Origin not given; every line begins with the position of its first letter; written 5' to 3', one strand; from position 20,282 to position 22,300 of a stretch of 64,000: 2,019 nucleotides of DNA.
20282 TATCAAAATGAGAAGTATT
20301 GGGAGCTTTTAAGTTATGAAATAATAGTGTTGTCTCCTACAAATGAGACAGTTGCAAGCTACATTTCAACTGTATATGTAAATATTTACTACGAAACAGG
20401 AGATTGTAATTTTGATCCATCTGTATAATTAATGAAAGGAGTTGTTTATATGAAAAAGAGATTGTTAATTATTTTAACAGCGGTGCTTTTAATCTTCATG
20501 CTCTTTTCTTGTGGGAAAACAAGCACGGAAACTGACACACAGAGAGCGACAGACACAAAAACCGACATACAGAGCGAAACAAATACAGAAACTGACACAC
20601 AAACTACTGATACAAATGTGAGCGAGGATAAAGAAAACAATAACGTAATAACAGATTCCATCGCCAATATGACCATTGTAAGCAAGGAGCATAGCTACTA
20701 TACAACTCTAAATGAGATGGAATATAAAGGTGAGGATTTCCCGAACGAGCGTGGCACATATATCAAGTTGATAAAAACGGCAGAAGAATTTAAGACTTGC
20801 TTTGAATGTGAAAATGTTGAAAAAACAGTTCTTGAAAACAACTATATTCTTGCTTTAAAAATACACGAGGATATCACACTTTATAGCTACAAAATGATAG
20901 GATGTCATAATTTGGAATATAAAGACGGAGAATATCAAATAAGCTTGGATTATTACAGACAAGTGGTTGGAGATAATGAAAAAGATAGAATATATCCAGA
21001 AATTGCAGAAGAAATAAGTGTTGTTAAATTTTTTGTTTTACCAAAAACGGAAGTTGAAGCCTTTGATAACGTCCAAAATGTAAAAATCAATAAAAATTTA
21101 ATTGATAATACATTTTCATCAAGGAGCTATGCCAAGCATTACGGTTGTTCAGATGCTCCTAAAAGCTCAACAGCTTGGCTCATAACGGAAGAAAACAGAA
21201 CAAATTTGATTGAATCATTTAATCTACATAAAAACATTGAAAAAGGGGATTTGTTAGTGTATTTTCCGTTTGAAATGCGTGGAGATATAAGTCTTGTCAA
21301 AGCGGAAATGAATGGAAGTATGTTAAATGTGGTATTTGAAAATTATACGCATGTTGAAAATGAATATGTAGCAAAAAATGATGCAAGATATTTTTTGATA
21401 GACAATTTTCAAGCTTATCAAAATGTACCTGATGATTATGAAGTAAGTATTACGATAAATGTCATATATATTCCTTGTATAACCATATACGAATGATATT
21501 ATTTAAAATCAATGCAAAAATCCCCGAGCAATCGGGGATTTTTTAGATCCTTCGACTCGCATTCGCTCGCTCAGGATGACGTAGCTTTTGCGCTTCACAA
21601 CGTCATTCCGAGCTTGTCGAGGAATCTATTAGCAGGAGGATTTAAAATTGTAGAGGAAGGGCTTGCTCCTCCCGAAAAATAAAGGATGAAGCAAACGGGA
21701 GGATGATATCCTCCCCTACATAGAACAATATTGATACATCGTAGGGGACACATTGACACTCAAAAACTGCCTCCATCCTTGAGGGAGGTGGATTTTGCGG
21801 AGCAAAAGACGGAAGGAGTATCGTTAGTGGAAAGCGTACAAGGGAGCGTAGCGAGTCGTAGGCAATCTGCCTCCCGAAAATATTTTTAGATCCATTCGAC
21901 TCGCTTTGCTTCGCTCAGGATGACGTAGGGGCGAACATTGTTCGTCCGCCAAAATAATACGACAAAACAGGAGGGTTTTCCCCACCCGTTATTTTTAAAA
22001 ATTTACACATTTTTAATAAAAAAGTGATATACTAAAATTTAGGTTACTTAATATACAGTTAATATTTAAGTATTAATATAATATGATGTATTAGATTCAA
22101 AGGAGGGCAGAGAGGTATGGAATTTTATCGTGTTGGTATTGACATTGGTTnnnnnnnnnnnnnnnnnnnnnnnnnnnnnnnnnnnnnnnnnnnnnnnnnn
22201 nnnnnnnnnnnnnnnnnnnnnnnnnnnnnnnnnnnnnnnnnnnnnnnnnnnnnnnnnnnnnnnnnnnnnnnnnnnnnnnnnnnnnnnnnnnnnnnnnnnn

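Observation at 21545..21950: Shuffled library of GTAG-headed hairpin modules (REP/BIME-like) fills terminator-proximal intergenic DNA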

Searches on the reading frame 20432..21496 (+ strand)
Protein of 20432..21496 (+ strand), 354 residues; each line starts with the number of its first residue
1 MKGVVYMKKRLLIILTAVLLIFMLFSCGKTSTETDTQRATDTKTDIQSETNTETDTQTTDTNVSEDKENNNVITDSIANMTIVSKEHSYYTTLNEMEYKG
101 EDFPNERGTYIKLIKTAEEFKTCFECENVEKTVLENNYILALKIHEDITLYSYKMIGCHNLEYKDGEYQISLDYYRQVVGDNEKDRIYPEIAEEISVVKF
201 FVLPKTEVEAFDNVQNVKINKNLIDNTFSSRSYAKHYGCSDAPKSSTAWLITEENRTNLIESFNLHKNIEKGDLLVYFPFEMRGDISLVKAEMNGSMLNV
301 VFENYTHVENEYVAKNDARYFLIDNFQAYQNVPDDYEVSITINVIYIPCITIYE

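Call 16: find_encoding_contigs(protein=window:20432-21496:+, flank=3000, max_places=10)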
Protein window:20432-21496:+ (354 aa): 1 contig read that carries it; 1 place shown.
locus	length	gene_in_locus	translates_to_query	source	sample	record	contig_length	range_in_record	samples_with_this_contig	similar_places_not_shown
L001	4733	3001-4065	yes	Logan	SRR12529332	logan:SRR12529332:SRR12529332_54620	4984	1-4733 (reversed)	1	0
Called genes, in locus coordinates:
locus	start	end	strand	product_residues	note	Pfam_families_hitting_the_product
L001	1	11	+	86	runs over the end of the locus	?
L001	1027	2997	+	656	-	PF00082:Peptidase_S8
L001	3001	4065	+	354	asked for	-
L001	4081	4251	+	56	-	-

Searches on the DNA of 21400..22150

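Call 11: search_rna_families(source=window, start=21400, end=22150, threshold=evalue, max_evalue=10)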
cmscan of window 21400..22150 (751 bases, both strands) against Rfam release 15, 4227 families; matches with E-value up to 10: 17.
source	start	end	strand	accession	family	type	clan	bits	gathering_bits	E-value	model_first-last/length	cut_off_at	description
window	21956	22060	-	RF01774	rpsL_ricks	Cis-reg; leader;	-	31.2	60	0.17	1-131/131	no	Rickettsia rpsL leader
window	21477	21552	+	RF02075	STnc230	Gene; sRNA;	-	28.6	50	0.053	1-83/83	no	Enterobacterial sRNA STnc230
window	21483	21548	+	RF01859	Phe_leader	Cis-reg; leader;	-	28.5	55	0.015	1-125/125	no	Phenylalanine leader peptide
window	21957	22042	-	RF02029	sraA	Gene; sRNA;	-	26.6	56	0.086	1-95/95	no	sraA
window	21505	21569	-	RF01770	rimP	Cis-reg; leader;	-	25.5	47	0.083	1-102/102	no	Gammaprotebacteria rimP leader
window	21512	21642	-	RF01859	Phe_leader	Cis-reg; leader;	-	22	55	0.4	1-125/125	no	Phenylalanine leader peptide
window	21446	21555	+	RF00121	MicC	Gene; sRNA;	-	21.3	90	1.4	1-123/123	no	MicC RNA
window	21677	21771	-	RF01384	InvR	Gene;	-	20.8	60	0.22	1-91/91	no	Invasion gene-associated RNA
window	21427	21546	+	RF00514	His_leader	Cis-reg; leader;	-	20.6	49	0.69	1-126/126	no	Histidine operon leader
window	21497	21563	-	RF02621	BSnc120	Gene; sRNA;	-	20.4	114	0.08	1-88/88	no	Brucella sRNA 120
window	21922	22029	-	RF02845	Ref1C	Gene; sRNA;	-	18.8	90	5.5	1-131/131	no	Enterococcus sRNA 1C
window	21516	21542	-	RF02075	STnc230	Gene; sRNA;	-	18.6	50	6.2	48-74/83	no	Enterobacterial sRNA STnc230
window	21889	21947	-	RF01795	FourU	Cis-reg; thermoregulator;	-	18.5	60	0.71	1-65/65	no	FourU thermometer RNA element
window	21487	21589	+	RF01770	rimP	Cis-reg; leader;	-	18.5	47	2.7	1-102/102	no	Gammaprotebacteria rimP leader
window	21699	21797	+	RF02150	MESTIT1_3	Gene; lncRNA;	-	14.5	60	2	1-99/99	no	MEST intronic transcript 1, antisense RNA conserved region 3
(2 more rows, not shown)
